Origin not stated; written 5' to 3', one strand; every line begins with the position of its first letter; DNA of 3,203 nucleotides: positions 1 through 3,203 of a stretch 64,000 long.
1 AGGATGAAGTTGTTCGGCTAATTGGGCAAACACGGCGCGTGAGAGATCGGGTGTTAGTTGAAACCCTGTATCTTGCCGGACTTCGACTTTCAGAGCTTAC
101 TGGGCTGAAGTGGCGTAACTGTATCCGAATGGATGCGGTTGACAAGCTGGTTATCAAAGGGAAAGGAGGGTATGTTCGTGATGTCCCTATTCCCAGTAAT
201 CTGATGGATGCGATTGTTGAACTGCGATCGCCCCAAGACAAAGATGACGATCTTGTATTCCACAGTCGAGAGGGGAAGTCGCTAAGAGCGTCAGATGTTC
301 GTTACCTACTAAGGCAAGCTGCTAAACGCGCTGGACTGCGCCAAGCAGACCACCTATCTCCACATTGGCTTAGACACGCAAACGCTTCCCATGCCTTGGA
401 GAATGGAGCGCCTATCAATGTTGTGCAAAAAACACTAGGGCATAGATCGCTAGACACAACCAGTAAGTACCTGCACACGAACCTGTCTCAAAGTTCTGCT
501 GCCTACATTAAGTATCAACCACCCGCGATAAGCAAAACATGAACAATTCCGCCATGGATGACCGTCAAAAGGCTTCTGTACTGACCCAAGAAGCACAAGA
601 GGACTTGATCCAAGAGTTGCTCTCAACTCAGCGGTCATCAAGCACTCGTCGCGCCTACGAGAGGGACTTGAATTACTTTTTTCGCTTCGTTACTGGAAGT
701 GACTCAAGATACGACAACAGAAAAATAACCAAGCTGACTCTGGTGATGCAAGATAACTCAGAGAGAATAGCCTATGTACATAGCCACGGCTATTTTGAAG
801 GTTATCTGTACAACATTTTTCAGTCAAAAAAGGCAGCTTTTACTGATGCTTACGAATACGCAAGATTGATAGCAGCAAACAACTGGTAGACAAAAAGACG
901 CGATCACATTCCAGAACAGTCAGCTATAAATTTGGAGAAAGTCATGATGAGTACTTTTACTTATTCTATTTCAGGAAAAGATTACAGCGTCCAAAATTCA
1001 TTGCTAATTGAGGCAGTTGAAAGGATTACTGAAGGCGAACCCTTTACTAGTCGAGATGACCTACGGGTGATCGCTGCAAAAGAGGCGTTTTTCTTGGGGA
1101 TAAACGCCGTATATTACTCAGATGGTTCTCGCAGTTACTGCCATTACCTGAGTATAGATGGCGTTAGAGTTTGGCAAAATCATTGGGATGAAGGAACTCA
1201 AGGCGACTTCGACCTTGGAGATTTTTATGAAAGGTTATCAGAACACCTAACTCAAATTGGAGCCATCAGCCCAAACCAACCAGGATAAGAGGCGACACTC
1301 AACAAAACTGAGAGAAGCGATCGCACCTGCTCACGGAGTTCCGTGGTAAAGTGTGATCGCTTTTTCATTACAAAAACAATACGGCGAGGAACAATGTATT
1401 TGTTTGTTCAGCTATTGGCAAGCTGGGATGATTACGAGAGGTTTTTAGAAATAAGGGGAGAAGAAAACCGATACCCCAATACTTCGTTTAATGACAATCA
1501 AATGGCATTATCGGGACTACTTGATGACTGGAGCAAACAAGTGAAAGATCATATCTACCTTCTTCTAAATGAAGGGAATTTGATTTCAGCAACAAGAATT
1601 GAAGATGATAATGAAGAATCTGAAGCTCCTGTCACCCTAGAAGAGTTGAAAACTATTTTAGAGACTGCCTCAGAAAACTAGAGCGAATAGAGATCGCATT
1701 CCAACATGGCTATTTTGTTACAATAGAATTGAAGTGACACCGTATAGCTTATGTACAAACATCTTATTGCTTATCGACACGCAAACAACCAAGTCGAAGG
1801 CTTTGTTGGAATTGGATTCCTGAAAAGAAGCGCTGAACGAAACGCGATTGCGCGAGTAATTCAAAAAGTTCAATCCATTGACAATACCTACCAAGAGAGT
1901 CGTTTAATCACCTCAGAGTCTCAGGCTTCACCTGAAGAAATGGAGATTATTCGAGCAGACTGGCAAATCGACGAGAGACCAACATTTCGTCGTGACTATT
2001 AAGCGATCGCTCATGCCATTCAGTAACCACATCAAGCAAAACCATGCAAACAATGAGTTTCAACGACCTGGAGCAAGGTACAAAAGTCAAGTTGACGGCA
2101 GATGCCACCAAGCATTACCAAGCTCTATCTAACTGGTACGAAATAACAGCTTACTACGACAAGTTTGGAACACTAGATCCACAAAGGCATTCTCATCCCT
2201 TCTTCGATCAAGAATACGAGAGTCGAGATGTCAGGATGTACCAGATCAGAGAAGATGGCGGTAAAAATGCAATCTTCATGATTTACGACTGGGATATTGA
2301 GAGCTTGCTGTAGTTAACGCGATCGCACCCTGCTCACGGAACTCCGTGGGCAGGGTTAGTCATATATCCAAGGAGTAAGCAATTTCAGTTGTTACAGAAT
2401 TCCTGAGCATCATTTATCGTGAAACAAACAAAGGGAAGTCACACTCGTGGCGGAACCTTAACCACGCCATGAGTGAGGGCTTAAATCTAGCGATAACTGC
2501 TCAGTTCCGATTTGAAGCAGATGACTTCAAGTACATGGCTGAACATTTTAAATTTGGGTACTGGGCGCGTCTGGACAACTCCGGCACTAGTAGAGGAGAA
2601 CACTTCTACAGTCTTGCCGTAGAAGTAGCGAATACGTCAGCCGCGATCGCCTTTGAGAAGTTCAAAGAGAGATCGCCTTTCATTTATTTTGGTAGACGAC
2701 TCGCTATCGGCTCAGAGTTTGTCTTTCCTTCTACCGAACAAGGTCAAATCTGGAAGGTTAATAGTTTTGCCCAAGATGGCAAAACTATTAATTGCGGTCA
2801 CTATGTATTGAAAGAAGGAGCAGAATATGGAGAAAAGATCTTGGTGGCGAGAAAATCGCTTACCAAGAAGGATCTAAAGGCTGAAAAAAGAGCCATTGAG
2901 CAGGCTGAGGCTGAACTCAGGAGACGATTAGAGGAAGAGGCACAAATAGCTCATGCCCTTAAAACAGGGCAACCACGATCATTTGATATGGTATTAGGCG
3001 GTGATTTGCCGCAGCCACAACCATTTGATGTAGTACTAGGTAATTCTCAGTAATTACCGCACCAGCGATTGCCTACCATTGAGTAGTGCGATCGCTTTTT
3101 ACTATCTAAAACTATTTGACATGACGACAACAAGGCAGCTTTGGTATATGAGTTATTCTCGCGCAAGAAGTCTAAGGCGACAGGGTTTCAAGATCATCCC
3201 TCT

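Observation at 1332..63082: Window-wide lattice of a 14-bp palindrome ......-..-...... (28 copies, about one per 2.3 kb)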

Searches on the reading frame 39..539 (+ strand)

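Call 47: search_protein_families(library=pfam, alignment_id=A2, max_evalue=0.01)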
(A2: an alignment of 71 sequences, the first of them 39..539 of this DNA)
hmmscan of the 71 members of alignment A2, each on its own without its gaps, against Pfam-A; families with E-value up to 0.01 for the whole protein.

A. member 1, window:39-539:+ (167 aa): 1 family
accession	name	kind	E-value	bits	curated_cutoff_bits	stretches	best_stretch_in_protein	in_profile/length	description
PF00589.27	Phage_integrase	-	2.1e-33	116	27.1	1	1-148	22-169/172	Phage integrase family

B. families by the number of members that match (of 71 scanned): 22 families
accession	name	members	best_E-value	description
PF02086.21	MethyltransfD12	1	2.7e-36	D12 class N6 adenine-specific DNA methyltransferase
PF13614.12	AAA_31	1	1.1e-34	AAA domain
PF00589.27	Phage_integrase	1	2.1e-33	Phage integrase family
PF04002.20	RadC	1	8.7e-33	RadC-like JAB domain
PF00565.23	SNase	1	3.5e-19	Staphylococcal nuclease homologue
PF14436.11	EndoU_bacteria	1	1.1e-17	Bacterial EndoU nuclease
PF14279.12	HNH_5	1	2.1e-15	HNH endonuclease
PF01844.29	HNH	1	2.5e-14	HNH endonuclease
PF09140.17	MipZ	1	2.8e-10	ATPase MipZ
PF01656.29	CbiA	1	3.2e-10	CobQ/CobB/MinD/ParA nucleotide binding domain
PF23872.1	DUF7227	1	1.1e-08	Domain of unknown function (DUF7227)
PF07015.17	VirC1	1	1.7e-06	VirC1 protein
PF10609.15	ParA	1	1.7e-05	NUBPL iron-transfer P-loop NTPase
PF02374.21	ArsA_ATPase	1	0.00088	Anion-transporting ATPase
PF02899.23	Phage_int_SAM_1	1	0.0031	Phage integrase, N-terminal SAM-like domain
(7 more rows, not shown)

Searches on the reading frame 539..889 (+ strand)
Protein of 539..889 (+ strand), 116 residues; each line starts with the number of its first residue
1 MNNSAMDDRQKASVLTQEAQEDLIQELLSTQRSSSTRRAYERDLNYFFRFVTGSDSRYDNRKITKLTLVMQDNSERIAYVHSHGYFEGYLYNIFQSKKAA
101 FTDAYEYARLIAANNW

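Call 23: find_encoding_contigs(protein=window:539-889:+, flank=10000, max_places=4)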
Protein window:539-889:+ (116 aa): 3 contigs read that carry it; 3 places shown.
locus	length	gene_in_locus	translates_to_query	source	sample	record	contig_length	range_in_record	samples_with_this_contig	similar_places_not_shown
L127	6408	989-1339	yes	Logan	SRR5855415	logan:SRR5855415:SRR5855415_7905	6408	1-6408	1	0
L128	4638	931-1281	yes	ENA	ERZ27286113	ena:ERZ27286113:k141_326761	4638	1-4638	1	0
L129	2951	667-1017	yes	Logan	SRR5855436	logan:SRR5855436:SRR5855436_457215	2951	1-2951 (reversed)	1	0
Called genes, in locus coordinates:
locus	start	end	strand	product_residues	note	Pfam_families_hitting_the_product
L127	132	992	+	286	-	PF00589:Phage_integrase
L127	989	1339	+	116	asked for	-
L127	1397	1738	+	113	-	-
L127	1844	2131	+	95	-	-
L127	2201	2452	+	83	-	-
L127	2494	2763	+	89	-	-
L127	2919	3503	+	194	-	-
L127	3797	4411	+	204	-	-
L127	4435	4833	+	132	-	-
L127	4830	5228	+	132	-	-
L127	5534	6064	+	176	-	PF00565:SNase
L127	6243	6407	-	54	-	?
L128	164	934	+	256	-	PF00589:Phage_integrase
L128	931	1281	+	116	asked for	-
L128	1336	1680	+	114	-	-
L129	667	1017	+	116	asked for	-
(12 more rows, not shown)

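Call 38: find_encoding_contigs(protein=L127:132-992:+, flank=10000, max_places=4)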
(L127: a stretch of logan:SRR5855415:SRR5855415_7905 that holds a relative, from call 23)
Protein L127:132-992:+ (286 aa): 1 contig read that carries it; 1 place shown.
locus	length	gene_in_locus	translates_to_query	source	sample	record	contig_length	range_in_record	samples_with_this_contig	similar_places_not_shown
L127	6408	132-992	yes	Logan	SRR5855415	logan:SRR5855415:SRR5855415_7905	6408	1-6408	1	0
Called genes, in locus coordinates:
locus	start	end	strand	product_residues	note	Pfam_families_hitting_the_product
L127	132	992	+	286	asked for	PF00589:Phage_integrase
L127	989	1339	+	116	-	-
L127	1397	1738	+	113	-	-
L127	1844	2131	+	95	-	-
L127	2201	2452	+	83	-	-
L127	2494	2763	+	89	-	-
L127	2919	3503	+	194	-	-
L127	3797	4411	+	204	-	-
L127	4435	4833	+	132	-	-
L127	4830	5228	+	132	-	-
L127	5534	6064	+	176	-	PF00565:SNase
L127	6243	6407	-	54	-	?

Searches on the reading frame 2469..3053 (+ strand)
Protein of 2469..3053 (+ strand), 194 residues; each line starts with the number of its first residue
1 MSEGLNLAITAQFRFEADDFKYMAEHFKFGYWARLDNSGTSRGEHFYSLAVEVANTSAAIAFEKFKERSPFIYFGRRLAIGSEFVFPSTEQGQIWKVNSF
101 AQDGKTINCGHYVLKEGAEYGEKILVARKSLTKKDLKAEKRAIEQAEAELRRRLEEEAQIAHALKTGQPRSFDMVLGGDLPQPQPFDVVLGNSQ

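Call 49: find_encoding_contigs(protein=window:2469-3053:+, flank=10000, max_places=6)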
Protein window:2469-3053:+ (194 aa): 3 contigs read that carry it; 2 places shown.
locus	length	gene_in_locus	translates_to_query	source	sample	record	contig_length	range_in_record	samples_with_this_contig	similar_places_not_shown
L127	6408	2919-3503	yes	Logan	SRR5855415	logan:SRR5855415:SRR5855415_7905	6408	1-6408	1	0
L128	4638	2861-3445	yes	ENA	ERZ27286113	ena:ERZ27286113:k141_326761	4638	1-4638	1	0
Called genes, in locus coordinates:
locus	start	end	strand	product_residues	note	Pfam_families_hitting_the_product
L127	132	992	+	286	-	PF00589:Phage_integrase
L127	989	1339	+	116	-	-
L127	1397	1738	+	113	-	-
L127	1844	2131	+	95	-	-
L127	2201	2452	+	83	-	-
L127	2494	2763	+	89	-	-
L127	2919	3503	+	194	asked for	-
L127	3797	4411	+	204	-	-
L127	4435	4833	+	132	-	-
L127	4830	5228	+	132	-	-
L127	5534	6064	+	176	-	PF00565:SNase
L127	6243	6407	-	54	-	?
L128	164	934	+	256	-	PF00589:Phage_integrase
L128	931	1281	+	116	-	-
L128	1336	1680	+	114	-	-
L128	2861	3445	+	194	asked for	-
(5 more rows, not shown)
